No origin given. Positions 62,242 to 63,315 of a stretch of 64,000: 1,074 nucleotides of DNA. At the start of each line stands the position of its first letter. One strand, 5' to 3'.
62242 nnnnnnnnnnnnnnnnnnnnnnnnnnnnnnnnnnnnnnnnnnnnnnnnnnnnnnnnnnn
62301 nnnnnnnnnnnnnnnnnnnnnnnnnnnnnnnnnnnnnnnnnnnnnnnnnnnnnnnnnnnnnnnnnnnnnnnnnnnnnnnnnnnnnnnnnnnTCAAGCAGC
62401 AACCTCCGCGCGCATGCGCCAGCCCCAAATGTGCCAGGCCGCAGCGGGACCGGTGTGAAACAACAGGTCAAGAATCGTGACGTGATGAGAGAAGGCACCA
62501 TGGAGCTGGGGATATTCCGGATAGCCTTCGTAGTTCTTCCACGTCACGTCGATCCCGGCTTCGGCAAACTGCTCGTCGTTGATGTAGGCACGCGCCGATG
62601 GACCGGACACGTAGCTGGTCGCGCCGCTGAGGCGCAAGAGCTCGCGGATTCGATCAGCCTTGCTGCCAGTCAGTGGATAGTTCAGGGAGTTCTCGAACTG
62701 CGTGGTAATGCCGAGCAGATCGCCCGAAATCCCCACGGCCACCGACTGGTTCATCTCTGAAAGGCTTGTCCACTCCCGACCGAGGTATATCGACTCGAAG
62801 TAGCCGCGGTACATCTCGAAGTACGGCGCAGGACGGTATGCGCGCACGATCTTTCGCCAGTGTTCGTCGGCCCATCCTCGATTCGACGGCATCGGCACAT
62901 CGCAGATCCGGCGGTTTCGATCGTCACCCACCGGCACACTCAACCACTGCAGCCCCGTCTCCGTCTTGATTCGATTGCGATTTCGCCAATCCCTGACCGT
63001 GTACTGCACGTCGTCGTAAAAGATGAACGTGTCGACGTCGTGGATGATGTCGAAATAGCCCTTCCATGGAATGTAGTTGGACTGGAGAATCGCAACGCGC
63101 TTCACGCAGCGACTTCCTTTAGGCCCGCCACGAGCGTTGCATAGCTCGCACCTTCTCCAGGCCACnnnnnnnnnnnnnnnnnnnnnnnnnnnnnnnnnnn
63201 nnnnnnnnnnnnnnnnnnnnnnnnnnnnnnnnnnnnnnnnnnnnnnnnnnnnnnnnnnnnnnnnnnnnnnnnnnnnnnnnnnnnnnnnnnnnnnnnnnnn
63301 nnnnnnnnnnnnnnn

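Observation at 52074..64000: Glycan-modification cluster combining AsnB, a Zn-ribbon methyltransferase, Maf-type DUF115, WbqC and a radical SAM/SPASM enzyme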

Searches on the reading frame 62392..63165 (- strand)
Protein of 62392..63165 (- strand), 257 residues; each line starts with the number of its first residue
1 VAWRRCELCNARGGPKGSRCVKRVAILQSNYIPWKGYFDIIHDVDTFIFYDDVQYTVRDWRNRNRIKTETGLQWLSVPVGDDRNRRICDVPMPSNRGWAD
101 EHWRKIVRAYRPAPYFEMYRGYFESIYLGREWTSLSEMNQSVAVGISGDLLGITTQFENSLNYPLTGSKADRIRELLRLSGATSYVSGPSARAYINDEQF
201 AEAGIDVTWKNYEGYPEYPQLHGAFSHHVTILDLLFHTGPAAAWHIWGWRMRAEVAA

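Call 5: search_protein_families(library=pfam, proteins=[window:62392-63165:-], max_evalue=0.01)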
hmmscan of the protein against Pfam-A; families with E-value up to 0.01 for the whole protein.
window:62392-63165:- (257 aa): 1 family
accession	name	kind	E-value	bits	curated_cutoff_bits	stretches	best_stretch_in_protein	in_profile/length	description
PF08889.16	WbqC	-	4e-71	239.8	21.3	1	28-242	1-215/218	WbqC-like protein family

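Call 6: search_protein_families(library=ncbifam, proteins=[window:62392-63165:-], max_evalue=0.01)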
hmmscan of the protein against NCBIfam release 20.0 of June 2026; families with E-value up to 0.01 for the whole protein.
window:62392-63165:- (257 aa): 0 families

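Call 7: find_encoding_contigs(protein=window:62395-63105:-, flank=10000, max_places=6)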
Protein seq(237 aa) (237 aa): 5 contigs read that carry it; 2 places shown.
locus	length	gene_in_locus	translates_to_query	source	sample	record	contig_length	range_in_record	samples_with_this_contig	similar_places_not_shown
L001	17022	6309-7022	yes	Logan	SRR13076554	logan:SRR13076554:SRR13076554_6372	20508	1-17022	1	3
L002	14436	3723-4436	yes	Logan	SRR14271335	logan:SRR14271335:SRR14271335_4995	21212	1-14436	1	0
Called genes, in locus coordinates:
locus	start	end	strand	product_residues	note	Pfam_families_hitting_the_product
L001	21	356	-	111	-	-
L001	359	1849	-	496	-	PF00069:Pkinase, PF07714:PK_Tyr_Ser-Thr, PF01636:APH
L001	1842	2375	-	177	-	PF07638:Sigma70_ECF, PF08281:Sigma70_r4_2, PF04545:Sigma70_r4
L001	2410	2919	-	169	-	PF00160:Pro_isomerase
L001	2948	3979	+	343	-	PF20091:Abhydrolase_10 (weak)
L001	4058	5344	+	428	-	PF01041:DegT_DnrJ_EryC1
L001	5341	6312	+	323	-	PF04055:Radical_SAM, PF13186:SPASM (weak)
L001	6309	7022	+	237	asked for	PF08889:WbqC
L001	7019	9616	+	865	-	PF01973:MptE-like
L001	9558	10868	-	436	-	PF00534:Glycos_transf_1, PF13692:Glyco_trans_1_4, PF13524:Glyco_trans_1_2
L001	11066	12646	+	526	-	PF13439:Glyco_transf_4, PF13579:Glyco_trans_4_4, PF00534:Glycos_transf_1, PF13692:Glyco_trans_1_4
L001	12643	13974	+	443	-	PF03966:Trm112p (weak), PF01209:Ubie_methyltran (weak), PF08003:Methyltransf_9, PF13489:Methyltransf_23, PF08241:Methyltransf_11, PF08242:Methyltransf_12, PF13649:Methyltransf_25, PF13847:Methyltransf_31, +1 more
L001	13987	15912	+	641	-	PF13522:GATase_6, PF13537:GATase_7, PF00733:Asn_synthase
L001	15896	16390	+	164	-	-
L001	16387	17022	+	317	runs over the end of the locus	PF00535:Glycos_transf_2, PF10111:Glyco_tranf_2_2, PF13641:Glyco_tranf_2_3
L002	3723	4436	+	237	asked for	PF08889:WbqC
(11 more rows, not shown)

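Call 10: search_protein_families(library=ncbifam, proteins=[L001:4058-5344:+, L001:5341-6312:+, L001:2948-3979:+], max_evalue=0.01)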
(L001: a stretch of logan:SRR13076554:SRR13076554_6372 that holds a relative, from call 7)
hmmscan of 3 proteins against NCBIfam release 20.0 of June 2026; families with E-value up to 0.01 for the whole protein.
L001:4058-5344:+ (428 aa): 20 families
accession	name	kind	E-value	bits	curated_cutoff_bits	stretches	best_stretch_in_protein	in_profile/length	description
NF008658.2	PRK11658.1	equivalog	2.9e-96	322.4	631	1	38-412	2-375/379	UDP-4-amino-4-deoxy-L-arabinose aminotransferase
TIGR03588.1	PseC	equivalog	1.3e-83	281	423.5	1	41-411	2-377/380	UDP-4-amino-4,6-dideoxy-N-acetyl-beta-L-altrosamine transaminase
NF008687.0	PRK11706.1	equivalog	2e-63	214.4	375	1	41-407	2-367/375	dTDP-4-amino-4,6-dideoxygalactose transaminase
TIGR04181.1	NHT_00031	hypoth_equivalog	5.5e-56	190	420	1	44-395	4-359/359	LegC family aminotransferase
TIGR04427.1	PLP_DesI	equivalog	7.4e-53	180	650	1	31-406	11-375/390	dTDP-4-dehydro-6-deoxyglucose aminotransferase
TIGR02379.1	ECA_wecE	subfamily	3.2e-51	174.3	434.85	1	41-407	2-368/376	dTDP-4-amino-4,6-dideoxy-D-glucose transaminase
NF011936.0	PRK15407.1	equivalog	1.8e-36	125.8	423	2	48-245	44-249/440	lipopolysaccharide biosynthesis protein RfbH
NF009079.0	PRK12414.1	subfamily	1.1e-06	27.9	481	1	87-164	93-169/384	methionine aminotransferase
NF004769.0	PRK06107.1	equivalog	3.3e-06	26.1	617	1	86-163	95-172/402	aspartate transaminase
NF006488.0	PRK08912.1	equivalog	1.7e-05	23.9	498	1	88-163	91-165/387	aminotransferase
NF005732.0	PRK07550.1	equivalog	6.3e-05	22.2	366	1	84-164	92-173/389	aminotransferase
NF005817.0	PRK07683.1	equivalog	7.1e-05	21.7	575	1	91-164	96-168/387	aminotransferase A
NF041091.1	asp_aminotase_Arch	equivalog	0.00013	20.9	550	1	82-163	85-166/376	aspartate aminotransferase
NF004770.0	PRK06108.1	subfamily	0.00018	20.5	422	1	82-163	94-176/396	pyridoxal phosphate-dependent aminotransferase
NF006569.0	PRK09082.1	subfamily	0.00027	20.2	420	1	87-163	93-169/386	methionine aminotransferase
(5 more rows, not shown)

L001:5341-6312:+ (323 aa): 61 families (the best 25 are shown)
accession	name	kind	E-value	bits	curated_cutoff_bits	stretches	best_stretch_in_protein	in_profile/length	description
TIGR04311.1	rSAM_Geo_metal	subfamily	1.7e-20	73.5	400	1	14-206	1-189/423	radical SAM/SPASM family putative metalloenzyme maturase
TIGR04317.1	W_rSAM_matur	equivalog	4.1e-20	72.2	380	1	17-202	5-182/349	tungsten cofactor oxidoreductase radical SAM maturase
TIGR02666.1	moaA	equivalog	4.8e-17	61.9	284.05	1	20-147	14-140/336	GTP 3',8-cyclase MoaA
TIGR04321.1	spiroSPASM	subfamily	6.2e-16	58.1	250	1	13-299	228-505/510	spiro-SPASM protein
TIGR02668.1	moaA_archaeal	equivalog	2.3e-15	56.4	325.25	1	18-145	12-131/303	GTP 3',8-cyclase MoaA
NF001199.0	PRK00164.2-1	equivalog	1.2e-14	54.2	231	1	20-148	16-136/308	GTP 3',8-cyclase MoaA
NF038283.1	viperin_w_prok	equivalog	1.8e-14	53.6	180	1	22-182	8-168/281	viperin family antiviral radical SAM protein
NF033640.1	N_Twi_rSAM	subfamily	4.2e-14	52.4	170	2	14-195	109-299/398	twitch domain-containing radical SAM protein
TIGR04545.1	rSAM_ahbD_hemeb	equivalog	5.3e-14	52.4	500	1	20-170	4-143/339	heme b synthase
TIGR03962.1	mycofact_rSAM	equivalog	3.1e-13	49.6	265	1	15-225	11-205/339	mycofactocin radical SAM maturase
TIGR04053.2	TIGR04053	equivalog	3.5e-13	49.5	395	1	15-194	7-176/366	TIGR04053 family radical SAM/SPASM domain-containing protein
TIGR04055.1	rSAM_NirJ2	equivalog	9.4e-13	48.4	500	1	21-187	5-157/326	putative heme d1 biosynthesis radical SAM protein NirJ2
TIGR04051.1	rSAM_NirJ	equivalog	4.1e-12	45.7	515.45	1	18-146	4-124/354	heme d1 biosynthesis radical SAM protein NirJ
TIGR04251.1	SCM_rSAM_ScmF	equivalog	1.4e-11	44.4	400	1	17-204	5-182/353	SynChlorMet cassette radical SAM/SPASM protein ScmF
TIGR04250.1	SCM_rSAM_ScmE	equivalog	3e-11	42.8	400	1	15-150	2-130/358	SynChlorMet cassette radical SAM/SPASM protein ScmE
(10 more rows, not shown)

L001:2948-3979:+ (343 aa): 1 family
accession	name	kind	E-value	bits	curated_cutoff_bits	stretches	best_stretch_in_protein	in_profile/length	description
NF050058.1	e_dPHAscl_type1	hypoth_equivalog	0.00032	20.3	150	1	101-154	86-139/276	extracellular catalytic domain type 1 short-chain-length polyhydroxyalkanoate depolymerase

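Call 11: search_protein_families(library=pfam, proteins=[L001:4058-5344:+, L001:5341-6312:+, L001:2948-3979:+], max_evalue=1)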
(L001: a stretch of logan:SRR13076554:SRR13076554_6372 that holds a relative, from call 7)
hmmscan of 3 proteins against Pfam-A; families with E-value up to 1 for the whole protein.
L001:4058-5344:+ (428 aa): 3 families
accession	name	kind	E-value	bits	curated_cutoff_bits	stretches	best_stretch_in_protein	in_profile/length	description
PF01041.23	DegT_DnrJ_EryC1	-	2e-105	353.4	19.8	1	49-407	4-356/360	DegT/DnrJ/EryC1/StrS aminotransferase family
PF00155.27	Aminotran_1_2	-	0.011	15.4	19.7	1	72-137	45-119/361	Aminotransferase class I and II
PF01053.26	Cys_Met_Meta_PP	-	0.012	14.6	27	1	69-180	52-160/381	Cys/Met metabolism PLP-dependent enzyme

L001:5341-6312:+ (323 aa): 3 families
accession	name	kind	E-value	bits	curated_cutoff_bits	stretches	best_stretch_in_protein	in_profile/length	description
PF04055.27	Radical_SAM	-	1e-16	62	29.5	1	22-167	3-142/166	Radical SAM superfamily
PF13186.11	SPASM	-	9.8e-07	29.4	21.5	1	230-297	1-67/67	Iron-sulfur cluster-binding domain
PF13353.11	Fer4_12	-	0.13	13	22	1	26-132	15-115/137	4Fe-4S single cluster domain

L001:2948-3979:+ (343 aa): 6 families
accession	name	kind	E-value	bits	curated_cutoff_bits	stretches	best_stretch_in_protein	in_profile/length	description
PF20091.5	Abhydrolase_10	-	9e-07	28.6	23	1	71-335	125-336/429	Alpha/beta hydrolase domain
PF12146.15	Hydrolase_4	-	0.00016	21.5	27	1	72-273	25-232/239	Serine aminopeptidase, S33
PF07519.17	Tannase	-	0.00034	20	29.8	1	26-130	21-129/490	Tannase and feruloyl esterase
PF00561.26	Abhydrolase_1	-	0.11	12.5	25.8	1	78-157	27-108/245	alpha/beta hydrolase fold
PF07859.19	Abhydrolase_3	-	0.15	12.2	25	0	109-137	62-89/210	alpha/beta hydrolase fold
PF02089.21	Palm_thioest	-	0.34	11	26.8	0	105-151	60-107/254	Palmitoyl protein thioesterase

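Call 12: find_homologous_proteins(query=L001:7019-9616:+, max_evalue=0.00001)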
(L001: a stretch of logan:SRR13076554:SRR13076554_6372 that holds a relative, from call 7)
Query L001:7019-9616:+ (865 aa): 681 proteins with E <= 0.00001 among 8000 candidates; the best 120 are listed.
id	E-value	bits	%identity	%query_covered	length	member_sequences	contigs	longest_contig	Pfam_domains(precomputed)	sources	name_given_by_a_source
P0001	0.0e+0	1970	100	100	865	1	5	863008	PF01973.24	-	-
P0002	0.0e+0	1658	84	100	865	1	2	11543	PF01973.24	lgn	-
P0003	0.0e+0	1518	77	100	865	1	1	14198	PF01973.24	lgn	-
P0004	0.0e+0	1290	67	100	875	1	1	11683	PF01973.24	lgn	-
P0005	8.8e-281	952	53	99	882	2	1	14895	PF13489.13,PF01973.24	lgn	-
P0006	2.9e-278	944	52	99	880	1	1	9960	PF13489.13,PF01973.24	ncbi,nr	ncbi:MAG TPA: 6-hydroxymethylpterin diphosphokinase MptE-like protein [Vicinamibacterales bacterium]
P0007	1.3e-270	918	52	100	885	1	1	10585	PF13489.13,PF01973.24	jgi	jgi:hypothetical protein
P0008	2.9e-259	881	51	99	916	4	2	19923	PF01973.24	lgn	-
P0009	4.0e-257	874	50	99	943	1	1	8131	PF13489.13,PF01973.24,PF13649.13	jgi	jgi:hypothetical protein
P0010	7.1e-256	870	49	100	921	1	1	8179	PF13489.13,PF01973.24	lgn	-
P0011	8.7e-256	869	49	99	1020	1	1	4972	PF13489.13,PF01973.24,PF13649.13,PF08241.19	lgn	-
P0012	4.0e-255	867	50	100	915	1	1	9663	PF13489.13,PF01973.24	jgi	-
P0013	3.2e-253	861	50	99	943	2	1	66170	PF13489.13,PF01973.24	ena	-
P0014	4.3e-253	860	50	99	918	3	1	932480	PF01973.24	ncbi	-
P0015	5.1e-253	860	49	99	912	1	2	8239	PF13489.13,PF01973.24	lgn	-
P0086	4.3e-136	473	55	43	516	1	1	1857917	PF01973.24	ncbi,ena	-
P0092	5.2e-120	420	35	99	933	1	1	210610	PF01973.24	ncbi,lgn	ncbi:MAG: 6-hydroxymethylpterin diphosphokinase MptE-like protein [Vicinamibacterales bacterium]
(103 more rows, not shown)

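Call 14: find_related_loci(query=A1, collection=genome_contigs, flank=10000)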
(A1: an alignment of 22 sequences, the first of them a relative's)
Query A1 (865 aa) in genome_contigs; peptide patterns used: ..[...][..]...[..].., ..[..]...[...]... (x = any residue, [..] = any of these).
84 stretches matched a pattern; 48 encode a relative of the query (tblastn E <= 1e-3); 48 distinct loci.
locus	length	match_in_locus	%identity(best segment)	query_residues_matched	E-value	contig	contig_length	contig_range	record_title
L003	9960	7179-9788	52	3-865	0e+0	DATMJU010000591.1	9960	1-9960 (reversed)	MAG TPA_asm: Vicinamibacterales bacterium isolate SMAG_U13578 k141_332990, whole genome shotgun sequence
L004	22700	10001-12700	50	6-865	0e+0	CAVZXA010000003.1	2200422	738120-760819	MAG: uncultured Acidobacteriota bacterium isolate MFD04651.bin.2.95 genome assembly, contig: contig_1647, whole genome s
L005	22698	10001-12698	50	6-865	0e+0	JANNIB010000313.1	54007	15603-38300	MAG: Acidobacteriota bacterium isolate SOY_6_C_metabat_167_sub SOY_6_C_k141_892234, whole genome shotgun sequence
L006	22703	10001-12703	47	5-865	0e+0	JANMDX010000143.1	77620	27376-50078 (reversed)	MAG: Acidobacteriota bacterium isolate OTE_75_metabat_1 OTE_75_k141_1357093, whole genome shotgun sequence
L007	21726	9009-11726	46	2-865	0e+0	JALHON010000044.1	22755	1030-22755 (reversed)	MAG: Acidobacteria bacterium isolate bin.151 c_000000009477, whole genome shotgun sequence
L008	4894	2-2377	50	123-865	0e+0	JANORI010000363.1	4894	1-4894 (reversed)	MAG: Acidobacteriota bacterium isolate VAR_4_metabat_203_sub VAR_4_k141_498189, whole genome shotgun sequence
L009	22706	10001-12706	45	8-860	0e+0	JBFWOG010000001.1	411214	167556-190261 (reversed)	MAG: Vicinamibacterales bacterium isolate CA_2019_TPBF_130 NODE_186_length_411214_cov_48.297346_TPBF, whole genome shotg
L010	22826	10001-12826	42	8-864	0e+0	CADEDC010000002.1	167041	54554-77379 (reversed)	MAG: uncultured Acidobacteria bacterium isolate Acidobacteria sp. RBC058 genome assembly, contig: MAG058_2, whole genome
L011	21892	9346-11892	42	9-860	7e-179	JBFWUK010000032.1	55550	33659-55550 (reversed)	MAG: Vicinamibacterales bacterium isolate CA_2019_TPBF_69 NODE_4011_length_55550_cov_18.548581_TPBF, whole genome shotgu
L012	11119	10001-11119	56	5-349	3e-123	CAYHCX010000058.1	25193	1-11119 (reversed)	MAG TPA_asm: uncultured Acidobacterium sp. isolate ERP119702_co1_188 genome assembly, contig: NODE_2024_length_25193_cov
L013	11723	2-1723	42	332-865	1e-118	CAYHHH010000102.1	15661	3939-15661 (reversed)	MAG TPA_asm: uncultured Bifidobacteriaceae bacterium isolate ERP119702_co1_17 genome assembly, contig: NODE_4462_length_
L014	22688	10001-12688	35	9-864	5e-114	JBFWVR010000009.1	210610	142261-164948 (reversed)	MAG: Vicinamibacterales bacterium isolate CA_2019_TPBF_99 NODE_601_length_210610_cov_12.551052_TPBF, whole genome shotgu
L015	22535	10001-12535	34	45-854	5e-103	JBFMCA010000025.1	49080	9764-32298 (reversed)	MAG: Acidobacteriota bacterium isolate MAG179 MAG179_25, whole genome shotgun sequence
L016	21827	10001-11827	47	22-864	5e-100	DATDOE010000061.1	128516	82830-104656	MAG TPA_asm: Vicinamibacterales bacterium isolate SMAG_U7885 k141_876342, whole genome shotgun sequence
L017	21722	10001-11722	48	6-865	2e-97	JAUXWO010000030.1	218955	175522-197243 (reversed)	MAG: Vicinamibacterales bacterium isolate C15_maxbin.114_sub C15_k141_132325, whole genome shotgun sequence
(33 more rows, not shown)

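Call 18: search_solved_structures(query=L001:6309-7022:+, max_evalue=10)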
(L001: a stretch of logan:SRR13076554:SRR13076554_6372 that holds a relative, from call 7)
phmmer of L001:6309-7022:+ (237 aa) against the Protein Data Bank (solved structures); distinct sequences matched with E-value up to 10: 2.
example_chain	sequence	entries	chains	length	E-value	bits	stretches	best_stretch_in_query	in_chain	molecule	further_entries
1fyh_A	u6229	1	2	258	0.4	13.4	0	76-184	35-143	Interferon gamma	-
1eku_A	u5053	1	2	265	0.81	12.4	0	76-160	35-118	Interferon gamma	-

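Call 19: search_solved_structures(query=L001:7019-9616:+, max_evalue=1)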
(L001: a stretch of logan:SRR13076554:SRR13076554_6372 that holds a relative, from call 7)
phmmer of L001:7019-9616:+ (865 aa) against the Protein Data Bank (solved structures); distinct sequences matched with E-value up to 1: 3.
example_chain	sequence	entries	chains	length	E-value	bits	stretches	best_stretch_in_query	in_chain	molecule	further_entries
5mu5_A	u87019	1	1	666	0.00043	21.6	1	143-238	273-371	Uncharacterized protein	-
1p91_A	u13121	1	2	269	0.38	11.9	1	588-656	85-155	Ribosomal RNA large subunit methyltransferase A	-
8sd5_A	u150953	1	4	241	0.97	10.6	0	117-192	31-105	6-hydroxymethyl-7,8-dihydropterin pyrophosphokinase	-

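Call 20: search_solved_structures(query=L001:5341-6312:+, max_evalue=0.001)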
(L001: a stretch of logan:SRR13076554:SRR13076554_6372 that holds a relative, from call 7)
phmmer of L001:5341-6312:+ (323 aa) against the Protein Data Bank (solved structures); distinct sequences matched with E-value up to 0.001: 11.
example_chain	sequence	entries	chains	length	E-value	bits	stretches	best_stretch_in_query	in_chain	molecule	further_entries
4m7t_A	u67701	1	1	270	3.3e-06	29.6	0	16-128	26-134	BtrN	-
4m7s_A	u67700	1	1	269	4.2e-06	29.2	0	16-128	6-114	BtrN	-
7vob_C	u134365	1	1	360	0.00016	24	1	18-198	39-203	Cytosylglucuronate decarboxylase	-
7voc_C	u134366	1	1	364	0.00017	24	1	18-198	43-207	Cytosylglucuronate decarboxylase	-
6y1x_A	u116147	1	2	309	0.00018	23.8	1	20-136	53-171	Radical SAM domain protein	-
8wm2_A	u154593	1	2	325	0.00038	22.8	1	21-132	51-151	Fe-S radical SAM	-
7bi7_A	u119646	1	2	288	0.0004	22.7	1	18-137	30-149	FeMo cofactor biosynthesis protein NifB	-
7jmb_A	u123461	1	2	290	0.00041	22.7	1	18-137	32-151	Nitrogenase iron-molybdenum cofactor biosynthesis protein NifB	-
7jma_A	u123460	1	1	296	0.00043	22.6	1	18-137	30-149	Nitrogenase iron-molybdenum cofactor biosynthesis protein NifB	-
2fb2_A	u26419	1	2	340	0.00054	22.3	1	18-144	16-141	Molybdenum cofactor biosynthesis protein A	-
1tv7_A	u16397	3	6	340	0.00075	21.8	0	20-144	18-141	Molybdenum cofactor biosynthesis protein A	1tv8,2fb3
